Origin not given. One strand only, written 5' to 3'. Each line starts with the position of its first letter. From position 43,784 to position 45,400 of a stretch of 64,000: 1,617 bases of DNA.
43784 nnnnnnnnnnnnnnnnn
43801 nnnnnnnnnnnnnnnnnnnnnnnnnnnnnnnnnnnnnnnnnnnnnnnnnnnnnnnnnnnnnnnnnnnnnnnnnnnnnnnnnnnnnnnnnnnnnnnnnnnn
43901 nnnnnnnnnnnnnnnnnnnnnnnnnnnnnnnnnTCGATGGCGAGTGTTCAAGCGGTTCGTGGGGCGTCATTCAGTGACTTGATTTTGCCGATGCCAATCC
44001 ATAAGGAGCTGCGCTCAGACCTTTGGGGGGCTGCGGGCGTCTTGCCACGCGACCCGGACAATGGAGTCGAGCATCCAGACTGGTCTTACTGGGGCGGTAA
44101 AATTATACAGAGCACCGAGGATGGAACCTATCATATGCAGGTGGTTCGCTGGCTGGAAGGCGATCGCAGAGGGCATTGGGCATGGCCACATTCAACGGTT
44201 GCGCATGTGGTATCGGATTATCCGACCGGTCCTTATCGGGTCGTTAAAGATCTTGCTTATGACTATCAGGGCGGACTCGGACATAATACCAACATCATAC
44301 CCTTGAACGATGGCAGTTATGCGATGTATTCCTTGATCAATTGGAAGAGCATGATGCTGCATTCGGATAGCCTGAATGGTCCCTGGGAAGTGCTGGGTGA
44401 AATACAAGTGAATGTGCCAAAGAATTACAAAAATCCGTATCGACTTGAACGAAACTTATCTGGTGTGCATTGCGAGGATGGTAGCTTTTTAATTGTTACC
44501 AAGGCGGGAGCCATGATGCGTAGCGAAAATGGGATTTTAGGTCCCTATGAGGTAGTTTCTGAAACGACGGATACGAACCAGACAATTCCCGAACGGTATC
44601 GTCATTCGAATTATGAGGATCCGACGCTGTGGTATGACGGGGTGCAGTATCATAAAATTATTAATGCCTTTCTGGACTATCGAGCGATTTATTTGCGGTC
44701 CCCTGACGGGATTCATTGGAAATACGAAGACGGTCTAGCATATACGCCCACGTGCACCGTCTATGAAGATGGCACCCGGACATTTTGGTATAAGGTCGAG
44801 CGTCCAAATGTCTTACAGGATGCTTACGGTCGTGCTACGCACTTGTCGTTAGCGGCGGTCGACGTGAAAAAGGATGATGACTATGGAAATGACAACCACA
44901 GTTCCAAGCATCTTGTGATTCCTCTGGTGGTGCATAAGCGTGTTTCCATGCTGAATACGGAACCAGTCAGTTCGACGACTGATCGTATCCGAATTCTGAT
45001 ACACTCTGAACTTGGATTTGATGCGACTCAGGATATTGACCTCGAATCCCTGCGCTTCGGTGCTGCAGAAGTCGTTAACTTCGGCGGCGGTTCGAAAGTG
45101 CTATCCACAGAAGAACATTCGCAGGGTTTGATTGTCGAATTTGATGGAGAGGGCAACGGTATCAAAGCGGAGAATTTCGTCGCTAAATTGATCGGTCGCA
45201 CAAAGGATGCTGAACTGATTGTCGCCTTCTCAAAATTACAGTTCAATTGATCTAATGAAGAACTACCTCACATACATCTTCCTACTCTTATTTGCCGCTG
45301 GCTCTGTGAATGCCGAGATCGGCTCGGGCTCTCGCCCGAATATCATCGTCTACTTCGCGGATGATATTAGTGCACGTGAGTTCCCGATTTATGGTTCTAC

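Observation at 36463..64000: Sulfatase-dense glycan-degradation island of unknown substrate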

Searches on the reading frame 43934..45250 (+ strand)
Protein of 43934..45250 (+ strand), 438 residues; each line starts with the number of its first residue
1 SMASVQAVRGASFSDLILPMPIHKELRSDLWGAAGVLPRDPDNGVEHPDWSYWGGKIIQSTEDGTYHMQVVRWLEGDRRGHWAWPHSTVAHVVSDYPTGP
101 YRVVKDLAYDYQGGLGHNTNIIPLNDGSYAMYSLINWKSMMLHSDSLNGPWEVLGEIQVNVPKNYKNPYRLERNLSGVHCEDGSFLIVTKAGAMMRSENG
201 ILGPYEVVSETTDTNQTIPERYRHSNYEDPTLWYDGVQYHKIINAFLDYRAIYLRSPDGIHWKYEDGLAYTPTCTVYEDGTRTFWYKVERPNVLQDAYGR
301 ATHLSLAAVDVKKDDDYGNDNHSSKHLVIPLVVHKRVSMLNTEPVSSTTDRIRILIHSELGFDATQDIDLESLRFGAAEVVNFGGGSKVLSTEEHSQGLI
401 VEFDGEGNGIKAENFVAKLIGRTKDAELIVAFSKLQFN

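Call 67: predict_structure(alignment_id=A2)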
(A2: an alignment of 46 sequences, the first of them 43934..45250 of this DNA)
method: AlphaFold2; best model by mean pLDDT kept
length: 438 residues; sequences in the alignment: 46
mean_pLDDT: 95.1   pTM: 0.92
mean pLDDT of the five models: 95.1, 93.8, 93.6, 92.9, 92.1
residues with pLDDT >= 90: 401; 70-90: 32; 50-70: 2; < 50: 3
segments of 3 or more residues with pLDDT < 50: 1-3
pLDDT, mean of each block of 10 residues (from residue 1): 71 97 95 93 94 94 96 90 93 98 98 96 97 96 97 98 89 96 97 97 97 94 94 97 95 98 95 96 95 97 96 87 92 98 97 98 98 97 97 98 97 96 98 94
secondary structure, 60 per line:
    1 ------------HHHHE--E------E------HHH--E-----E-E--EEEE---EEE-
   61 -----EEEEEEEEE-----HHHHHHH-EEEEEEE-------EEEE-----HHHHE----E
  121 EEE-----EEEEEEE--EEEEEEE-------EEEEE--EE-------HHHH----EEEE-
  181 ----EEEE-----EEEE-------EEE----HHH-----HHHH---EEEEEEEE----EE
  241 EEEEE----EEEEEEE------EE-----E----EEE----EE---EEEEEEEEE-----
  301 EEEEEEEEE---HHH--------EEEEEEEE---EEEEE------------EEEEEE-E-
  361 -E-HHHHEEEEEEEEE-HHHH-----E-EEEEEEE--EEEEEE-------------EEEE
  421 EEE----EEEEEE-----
elements in order: H13-16 E50-53 E57-59 E66-74 H80-86 E88-94 E102-105 H111-114 E120-123 E129-135 E138-144 E152-156 H168-171 E176-179 E185-188 E194-197 E205-207 H220-223 E227-234 E239-245 E250-256 E275-277 E287-295 E301-309 E324-331 E335-339 E352-357 H364-367 E368-376 H378-381 E389-395 E398-403 E417-423 E428-433

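Call 70: fold_search(model_id=the predicted structure, library=pdb)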
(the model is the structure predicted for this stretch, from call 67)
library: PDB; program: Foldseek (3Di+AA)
matches with E <= 10: 1265; with E <= 0.001: 359
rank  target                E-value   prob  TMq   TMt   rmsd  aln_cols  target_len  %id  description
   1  2ac1_A                1.6e-10  1.00  0.42  0.35  16.6       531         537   10  Crystal structure of a cell-wall invertase from Arabidopsis thaliana (released 2006-08-29)
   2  2qqw_A                8.5e-10  1.00  0.45  0.38  15.9       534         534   10  Crystal structure of a cell-wall invertase (D23A) from Arabidopsis thaliana in complex with sucrose (released 2008-04-22)
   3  2qqu_A                1.1e-09  1.00  0.41  0.35  15.6       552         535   12  Crystal structure of a cell-wall invertase (D239A) from Arabidopsis thaliana in complex with sucrose (released 2008-04-22)
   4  3ugf_B                1.2e-09  1.00  0.44  0.37  16.5       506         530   13  Crystal structure of a 6-SST/6-SFT from Pachysandra terminalis (released 2011-11-30)
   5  1eut                  1.3e-09  1.00  0.33  0.25  13.6       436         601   11  SIALIDASE, LARGE 68KD FORM, COMPLEXED WITH GALACTOSE (released 1997-01-11)
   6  4u6d_A                5.9e-09  1.00  0.45  0.50   9.6       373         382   12  Zg3615, a family 117 glycoside hydrolase in complex with beta-3,6-anhydro-L-galactose (released 2015-02-11)
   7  3nqh                  6.6e-09  1.00  0.43  0.43  19.7       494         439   12  Crystal structure of a glycosyl hydrolase (BT_2959) from BACTEROIDES THETAIOTAOMICRON VPI-5482 at 2.11 A resolution (released 2010-07-28)
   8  7zei_A                1.1e-08  1.00  0.41  0.55   5.9       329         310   12  Thermostable GH159 glycoside hydrolase from Caldicellulosiruptor at 1.7 A (released 2022-08-03)
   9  2bzd_C                1.6e-08  1.00  0.35  0.27  11.5       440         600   11  Galactose recognition by the carbohydrate-binding module of a bacterial sialidase. (released 2005-08-19)
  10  8hcj_C                1.9e-08  1.00  0.42  0.43  20.5       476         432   10  Structure of GH43 family enzyme, Xylan 1, 4 Beta- xylosidase from pseudopedobacter saltans (released 2023-11-15)
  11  1st8_A                2.2e-08  1.00  0.43  0.36  15.7       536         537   10  Crystal structure of fructan 1-exohydrolase IIa from Cichorium intybus (released 2005-03-01)
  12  4u6b_C                2.4e-08  1.00  0.47  0.59   4.6       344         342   11  Zg3597, a family 117 glycoside hydrolase, produced by the marine bacterium Zobellia galactanivorans (released 2015-02-11)
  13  4u6d_B                2.4e-08  1.00  0.44  0.50   9.3       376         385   13  Zg3615, a family 117 glycoside hydrolase in complex with beta-3,6-anhydro-L-galactose (released 2015-02-11)
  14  9no3_A                2.8e-08  1.00  0.42  0.40  17.2       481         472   11  The bifunctional arabinofuranosidase/xylosidase from metagenome of Pseudacanthotermes militaris. (released 2025-10-08)
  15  4u6b_A                3.0e-08  1.00  0.45  0.56   4.8       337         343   12  Zg3597, a family 117 glycoside hydrolase, produced by the marine bacterium Zobellia galactanivorans (released 2015-02-11)
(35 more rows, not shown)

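Call 123: search_protein_representatives(protein=window:43934-45250:+)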
Query: 438 residues. Proteins with E-value up to 0.001 (for the whole library): 768; up to 1e-10: 361; up to 1e-30: 155. The best 150 are listed.
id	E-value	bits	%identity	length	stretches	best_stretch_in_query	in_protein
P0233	3.8e-175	599.2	60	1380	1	3-436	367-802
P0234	5.0e-155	532.9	57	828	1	3-434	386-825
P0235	1.0e-154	531.8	55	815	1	3-436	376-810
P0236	3.8e-145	500.3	57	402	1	53-436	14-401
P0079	2.9e-135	467.7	52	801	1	3-432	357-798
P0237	3.4e-135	467.5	52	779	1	2-432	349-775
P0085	1.2e-133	462.3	65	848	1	4-312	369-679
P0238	4.8e-131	453.8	48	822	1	3-435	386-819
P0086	1.9e-126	438.6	58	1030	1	3-342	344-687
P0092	2.1e-115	402.2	47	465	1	8-433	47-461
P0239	7.7e-105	367.4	46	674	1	2-435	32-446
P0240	6.8e-102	357.7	45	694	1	7-436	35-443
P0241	9.2e-101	354.0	46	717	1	8-435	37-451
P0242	3.9e-100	351.9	46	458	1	7-435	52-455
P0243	5.8e-98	344.8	43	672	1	6-433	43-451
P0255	9.6e-81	288.0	41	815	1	6-435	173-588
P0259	1.0e-77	278.0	39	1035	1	6-436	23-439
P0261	2.6e-77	276.7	39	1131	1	8-437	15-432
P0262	1.5e-76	274.2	41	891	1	8-432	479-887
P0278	1.2e-61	225.0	38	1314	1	34-435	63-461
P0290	1.2e-56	208.6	37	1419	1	33-437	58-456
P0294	2.1e-55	204.5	35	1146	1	9-435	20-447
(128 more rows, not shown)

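Call 124: search_protein_families(library=pfam, proteins=[P0239, P0242, P0255, P0259, P0261, P0262, P0278, P0290, P0294], max_evalue=0.001)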
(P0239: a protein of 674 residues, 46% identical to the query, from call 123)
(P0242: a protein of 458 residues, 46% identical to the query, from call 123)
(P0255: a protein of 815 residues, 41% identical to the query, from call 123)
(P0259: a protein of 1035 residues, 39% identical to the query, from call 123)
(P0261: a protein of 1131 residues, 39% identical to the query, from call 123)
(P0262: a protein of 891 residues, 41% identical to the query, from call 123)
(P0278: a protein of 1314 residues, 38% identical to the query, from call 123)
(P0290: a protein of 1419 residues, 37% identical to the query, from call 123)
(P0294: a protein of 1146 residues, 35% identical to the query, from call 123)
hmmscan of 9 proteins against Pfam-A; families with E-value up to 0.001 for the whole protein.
P0239 (674 aa): 1 family
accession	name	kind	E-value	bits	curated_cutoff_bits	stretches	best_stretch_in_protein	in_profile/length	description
PF17996.7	CE2_N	-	2.6e-06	27.9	27.9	1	581-669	16-102/108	Carbohydrate esterase 2 N-terminal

P0242 (458 aa): 0 families

P0255 (815 aa): 0 families

P0259 (1035 aa): 0 families

P0261 (1131 aa): 2 families
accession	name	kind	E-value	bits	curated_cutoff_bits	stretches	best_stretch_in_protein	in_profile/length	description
PF13287.12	Fn3_assoc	-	2e-07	31.4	23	1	803-851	8-56/59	Fn3 associated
PF13290.12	CHB_HEX_C_1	-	2.4e-05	24.6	22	1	802-849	18-65/67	Chitobiase/beta-hexosaminidase C-terminal domain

P0262 (891 aa): 2 families
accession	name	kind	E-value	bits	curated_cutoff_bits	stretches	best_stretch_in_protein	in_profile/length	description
PF07632.16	Sde182_NH-like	-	7e-08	32.8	26.8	1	45-196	10-160/268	Cellulose-binding Sde182, nucleoside hydrolase-like domain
PF13306.12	LRR_5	-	7.3e-06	26.3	27.7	1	424-475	7-58/127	BspA type Leucine rich repeat region (6 copies)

P0278 (1314 aa): 0 families

P0290 (1419 aa): 2 families
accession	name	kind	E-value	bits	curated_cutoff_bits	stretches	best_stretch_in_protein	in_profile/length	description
PF13287.12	Fn3_assoc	-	1e-11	45.2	23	1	819-866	8-55/59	Fn3 associated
PF13290.12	CHB_HEX_C_1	-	1.9e-11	44.2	22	1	817-867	17-67/67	Chitobiase/beta-hexosaminidase C-terminal domain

P0294 (1146 aa): 2 families
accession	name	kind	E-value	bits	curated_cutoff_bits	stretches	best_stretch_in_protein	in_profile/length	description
PF13287.12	Fn3_assoc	-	7.6e-14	52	23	1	822-868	10-56/59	Fn3 associated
PF13290.12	CHB_HEX_C_1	-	1.3e-11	44.7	22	1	800-867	4-66/67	Chitobiase/beta-hexosaminidase C-terminal domain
